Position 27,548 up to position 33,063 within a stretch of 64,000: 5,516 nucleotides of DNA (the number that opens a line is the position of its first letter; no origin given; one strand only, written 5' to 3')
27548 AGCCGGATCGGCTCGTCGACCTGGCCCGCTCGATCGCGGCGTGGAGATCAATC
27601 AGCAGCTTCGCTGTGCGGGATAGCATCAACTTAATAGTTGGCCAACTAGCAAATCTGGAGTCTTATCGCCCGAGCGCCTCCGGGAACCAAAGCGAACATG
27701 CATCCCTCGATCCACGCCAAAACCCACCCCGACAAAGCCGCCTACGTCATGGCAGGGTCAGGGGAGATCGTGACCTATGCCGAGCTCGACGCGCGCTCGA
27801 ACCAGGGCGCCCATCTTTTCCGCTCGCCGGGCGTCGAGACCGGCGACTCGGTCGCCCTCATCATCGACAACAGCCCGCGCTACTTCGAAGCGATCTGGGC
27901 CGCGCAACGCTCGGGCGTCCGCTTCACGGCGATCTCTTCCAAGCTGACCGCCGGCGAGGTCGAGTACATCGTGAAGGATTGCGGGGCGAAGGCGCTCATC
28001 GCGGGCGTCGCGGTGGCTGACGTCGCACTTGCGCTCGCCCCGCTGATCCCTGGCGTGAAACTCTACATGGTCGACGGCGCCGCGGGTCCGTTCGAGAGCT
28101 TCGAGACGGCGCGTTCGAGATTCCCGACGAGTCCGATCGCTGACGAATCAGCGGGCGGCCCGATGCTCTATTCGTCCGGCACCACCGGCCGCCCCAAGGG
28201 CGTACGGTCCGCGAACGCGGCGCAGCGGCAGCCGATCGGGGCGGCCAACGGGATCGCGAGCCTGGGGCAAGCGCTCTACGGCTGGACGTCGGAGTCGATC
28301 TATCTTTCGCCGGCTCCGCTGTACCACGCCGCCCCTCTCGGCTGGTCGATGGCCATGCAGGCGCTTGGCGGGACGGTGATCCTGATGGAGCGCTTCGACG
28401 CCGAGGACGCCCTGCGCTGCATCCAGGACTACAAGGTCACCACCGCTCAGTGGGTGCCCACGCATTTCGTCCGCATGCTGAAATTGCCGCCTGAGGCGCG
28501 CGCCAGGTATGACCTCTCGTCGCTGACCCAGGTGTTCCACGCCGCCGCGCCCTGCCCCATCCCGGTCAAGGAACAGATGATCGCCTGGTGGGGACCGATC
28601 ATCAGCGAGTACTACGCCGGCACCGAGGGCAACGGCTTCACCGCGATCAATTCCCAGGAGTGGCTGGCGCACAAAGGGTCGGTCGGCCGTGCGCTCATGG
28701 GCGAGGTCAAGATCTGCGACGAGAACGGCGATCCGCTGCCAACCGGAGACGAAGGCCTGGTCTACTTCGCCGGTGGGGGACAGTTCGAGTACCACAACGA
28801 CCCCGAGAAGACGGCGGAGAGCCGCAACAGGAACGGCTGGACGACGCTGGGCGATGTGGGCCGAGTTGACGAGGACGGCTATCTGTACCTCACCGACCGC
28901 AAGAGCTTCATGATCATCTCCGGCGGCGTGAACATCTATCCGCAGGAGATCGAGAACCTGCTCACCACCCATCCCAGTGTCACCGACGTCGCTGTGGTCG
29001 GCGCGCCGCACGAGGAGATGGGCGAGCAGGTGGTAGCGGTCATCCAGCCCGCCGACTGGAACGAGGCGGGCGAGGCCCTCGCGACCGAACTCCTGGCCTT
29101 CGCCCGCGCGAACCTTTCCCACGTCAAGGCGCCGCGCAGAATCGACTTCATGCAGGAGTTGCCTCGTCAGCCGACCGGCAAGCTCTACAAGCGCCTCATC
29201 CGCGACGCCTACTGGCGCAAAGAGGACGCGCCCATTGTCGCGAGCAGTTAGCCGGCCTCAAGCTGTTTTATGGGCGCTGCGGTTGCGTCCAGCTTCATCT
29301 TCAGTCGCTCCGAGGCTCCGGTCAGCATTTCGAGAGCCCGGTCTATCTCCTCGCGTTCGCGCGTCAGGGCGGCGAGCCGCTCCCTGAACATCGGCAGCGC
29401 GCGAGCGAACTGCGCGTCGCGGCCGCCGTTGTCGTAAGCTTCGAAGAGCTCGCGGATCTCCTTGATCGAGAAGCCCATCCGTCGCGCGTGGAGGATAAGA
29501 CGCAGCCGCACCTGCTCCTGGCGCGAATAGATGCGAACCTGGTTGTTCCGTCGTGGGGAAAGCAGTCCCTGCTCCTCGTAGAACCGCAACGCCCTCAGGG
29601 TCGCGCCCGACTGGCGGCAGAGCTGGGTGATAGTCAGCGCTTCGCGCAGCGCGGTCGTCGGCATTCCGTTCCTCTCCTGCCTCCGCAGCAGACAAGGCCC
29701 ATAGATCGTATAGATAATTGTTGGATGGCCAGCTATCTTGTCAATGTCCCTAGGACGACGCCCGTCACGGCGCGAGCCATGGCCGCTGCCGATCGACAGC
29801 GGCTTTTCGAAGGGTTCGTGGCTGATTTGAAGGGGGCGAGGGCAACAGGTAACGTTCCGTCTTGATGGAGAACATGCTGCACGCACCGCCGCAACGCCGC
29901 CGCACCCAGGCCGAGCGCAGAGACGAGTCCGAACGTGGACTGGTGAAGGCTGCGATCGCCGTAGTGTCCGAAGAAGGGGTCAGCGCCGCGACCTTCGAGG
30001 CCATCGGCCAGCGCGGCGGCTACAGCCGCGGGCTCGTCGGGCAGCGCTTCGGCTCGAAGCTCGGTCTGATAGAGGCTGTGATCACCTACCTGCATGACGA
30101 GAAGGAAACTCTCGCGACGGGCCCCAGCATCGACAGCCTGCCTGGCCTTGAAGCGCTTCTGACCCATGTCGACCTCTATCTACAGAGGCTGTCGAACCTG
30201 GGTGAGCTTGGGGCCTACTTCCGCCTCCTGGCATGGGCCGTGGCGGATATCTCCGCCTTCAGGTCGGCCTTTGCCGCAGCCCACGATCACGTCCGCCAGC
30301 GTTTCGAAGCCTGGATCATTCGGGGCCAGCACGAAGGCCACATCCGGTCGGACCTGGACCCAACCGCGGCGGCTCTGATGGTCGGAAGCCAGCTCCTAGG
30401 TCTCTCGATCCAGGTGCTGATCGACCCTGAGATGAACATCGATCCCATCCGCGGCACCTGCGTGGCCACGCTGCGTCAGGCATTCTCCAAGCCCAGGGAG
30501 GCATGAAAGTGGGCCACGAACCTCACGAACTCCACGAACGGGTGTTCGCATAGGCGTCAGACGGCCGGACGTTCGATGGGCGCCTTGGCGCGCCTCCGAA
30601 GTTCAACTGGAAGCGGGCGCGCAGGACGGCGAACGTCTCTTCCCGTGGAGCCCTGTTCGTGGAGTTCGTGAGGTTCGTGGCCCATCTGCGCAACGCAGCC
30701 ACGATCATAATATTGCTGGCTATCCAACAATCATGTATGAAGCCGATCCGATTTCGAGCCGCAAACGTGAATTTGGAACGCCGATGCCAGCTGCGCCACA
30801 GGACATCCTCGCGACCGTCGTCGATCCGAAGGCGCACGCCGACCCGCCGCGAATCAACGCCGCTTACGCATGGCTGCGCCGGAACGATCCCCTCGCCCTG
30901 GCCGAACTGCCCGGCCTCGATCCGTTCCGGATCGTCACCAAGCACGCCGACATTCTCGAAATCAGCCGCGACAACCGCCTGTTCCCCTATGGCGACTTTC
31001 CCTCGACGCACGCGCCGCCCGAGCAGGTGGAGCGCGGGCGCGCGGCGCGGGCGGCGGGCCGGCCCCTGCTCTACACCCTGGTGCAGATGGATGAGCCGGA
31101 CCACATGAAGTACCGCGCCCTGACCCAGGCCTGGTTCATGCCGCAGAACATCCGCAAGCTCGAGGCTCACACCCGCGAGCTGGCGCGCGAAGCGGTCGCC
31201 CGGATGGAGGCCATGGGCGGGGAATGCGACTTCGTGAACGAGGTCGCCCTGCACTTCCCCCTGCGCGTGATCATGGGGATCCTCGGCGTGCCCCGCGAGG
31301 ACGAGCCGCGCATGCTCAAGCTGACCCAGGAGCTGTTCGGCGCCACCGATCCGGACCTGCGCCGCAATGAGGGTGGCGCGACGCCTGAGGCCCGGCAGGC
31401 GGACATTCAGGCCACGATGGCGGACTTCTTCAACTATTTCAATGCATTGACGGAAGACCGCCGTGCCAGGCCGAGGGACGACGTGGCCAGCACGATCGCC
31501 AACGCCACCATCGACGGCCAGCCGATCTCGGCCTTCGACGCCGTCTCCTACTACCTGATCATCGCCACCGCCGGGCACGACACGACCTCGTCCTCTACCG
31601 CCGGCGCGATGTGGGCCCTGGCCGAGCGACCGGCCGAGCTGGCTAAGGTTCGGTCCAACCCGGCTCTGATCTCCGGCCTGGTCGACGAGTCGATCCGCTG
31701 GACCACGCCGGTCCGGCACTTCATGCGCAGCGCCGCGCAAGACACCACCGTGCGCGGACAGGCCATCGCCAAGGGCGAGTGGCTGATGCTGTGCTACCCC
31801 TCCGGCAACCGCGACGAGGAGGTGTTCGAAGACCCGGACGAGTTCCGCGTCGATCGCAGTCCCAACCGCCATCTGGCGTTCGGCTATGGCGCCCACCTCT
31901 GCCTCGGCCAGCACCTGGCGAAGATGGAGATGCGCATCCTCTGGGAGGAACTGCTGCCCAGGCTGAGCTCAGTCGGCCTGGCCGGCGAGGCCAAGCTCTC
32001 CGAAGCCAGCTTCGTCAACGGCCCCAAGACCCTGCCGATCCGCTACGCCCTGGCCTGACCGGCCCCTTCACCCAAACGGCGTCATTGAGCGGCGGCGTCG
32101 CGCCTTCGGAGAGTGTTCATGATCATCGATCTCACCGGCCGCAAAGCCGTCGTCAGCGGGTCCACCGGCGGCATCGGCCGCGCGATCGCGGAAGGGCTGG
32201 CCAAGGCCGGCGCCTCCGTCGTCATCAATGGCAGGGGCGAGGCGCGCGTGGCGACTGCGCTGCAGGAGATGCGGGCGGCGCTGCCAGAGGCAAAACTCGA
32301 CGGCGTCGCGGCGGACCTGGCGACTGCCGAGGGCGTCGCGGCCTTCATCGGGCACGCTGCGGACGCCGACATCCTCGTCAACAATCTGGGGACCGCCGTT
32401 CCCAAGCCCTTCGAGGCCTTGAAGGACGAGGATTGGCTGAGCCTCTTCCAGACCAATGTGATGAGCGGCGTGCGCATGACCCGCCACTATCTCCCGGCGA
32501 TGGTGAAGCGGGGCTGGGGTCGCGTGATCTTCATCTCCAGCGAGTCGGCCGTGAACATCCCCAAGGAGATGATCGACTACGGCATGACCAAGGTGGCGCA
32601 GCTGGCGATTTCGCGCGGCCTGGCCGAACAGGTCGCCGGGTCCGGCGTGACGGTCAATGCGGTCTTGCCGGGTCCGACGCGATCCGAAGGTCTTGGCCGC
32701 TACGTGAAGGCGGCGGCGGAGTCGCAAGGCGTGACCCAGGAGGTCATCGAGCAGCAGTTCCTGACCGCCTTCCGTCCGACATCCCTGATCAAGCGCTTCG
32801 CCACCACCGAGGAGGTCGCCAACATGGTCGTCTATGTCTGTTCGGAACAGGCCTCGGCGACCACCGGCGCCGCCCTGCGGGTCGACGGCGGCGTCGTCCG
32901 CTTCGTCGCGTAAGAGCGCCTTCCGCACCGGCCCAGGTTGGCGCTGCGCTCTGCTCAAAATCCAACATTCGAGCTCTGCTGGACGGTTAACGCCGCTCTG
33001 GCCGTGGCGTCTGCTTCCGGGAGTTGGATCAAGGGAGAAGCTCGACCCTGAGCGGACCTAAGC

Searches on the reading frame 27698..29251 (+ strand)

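Call 73: search_protein_families(library=pfam, proteins=[window:27698-29251:+], max_evalue=0.000001)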
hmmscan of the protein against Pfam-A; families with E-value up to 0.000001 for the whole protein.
window:27698-29251:+ (517 aa): 2 families
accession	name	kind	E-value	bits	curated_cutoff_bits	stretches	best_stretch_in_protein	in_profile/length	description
PF00501.34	AMP-binding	-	9.8e-64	216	29.9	1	6-361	4-378/384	AMP-binding enzyme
PF13193.12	AMP-binding_C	-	7.7e-17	62.4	24.5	1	417-495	1-76/76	AMP-binding enzyme C-terminal domain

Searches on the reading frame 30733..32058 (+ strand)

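Call 73: search_protein_families(library=pfam, proteins=[window:30733-32058:+], max_evalue=0.000001)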
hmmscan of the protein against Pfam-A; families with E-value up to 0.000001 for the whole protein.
window:30733-32058:+ (441 aa): 1 family
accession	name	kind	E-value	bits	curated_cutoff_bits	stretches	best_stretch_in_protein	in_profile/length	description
PF00067.27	p450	-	1.6e-26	93.6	22.8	1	112-411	83-432/462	Cytochrome P450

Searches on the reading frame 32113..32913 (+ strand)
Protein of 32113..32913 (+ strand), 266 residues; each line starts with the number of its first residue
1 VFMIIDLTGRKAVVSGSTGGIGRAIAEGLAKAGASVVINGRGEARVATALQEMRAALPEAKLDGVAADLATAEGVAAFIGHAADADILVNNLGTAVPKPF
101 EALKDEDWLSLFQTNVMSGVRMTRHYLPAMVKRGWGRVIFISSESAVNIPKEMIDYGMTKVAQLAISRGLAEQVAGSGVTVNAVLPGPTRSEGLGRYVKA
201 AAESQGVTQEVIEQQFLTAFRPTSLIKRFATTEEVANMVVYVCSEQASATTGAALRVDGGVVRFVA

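Call 74: search_protein_families(library=pfam, proteins=[window:32113-32913:+], max_evalue=0.000001)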
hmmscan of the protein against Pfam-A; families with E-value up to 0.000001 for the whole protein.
window:32113-32913:+ (266 aa): 2 families
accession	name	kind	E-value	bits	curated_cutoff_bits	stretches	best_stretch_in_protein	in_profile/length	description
PF13561.12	adh_short_C2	-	1.8e-42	146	27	1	19-261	6-235/236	Enoyl-(Acyl carrier protein) reductase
PF00106.31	adh_short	-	2.3e-40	138.6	26.6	1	11-193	2-186/195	short chain dehydrogenase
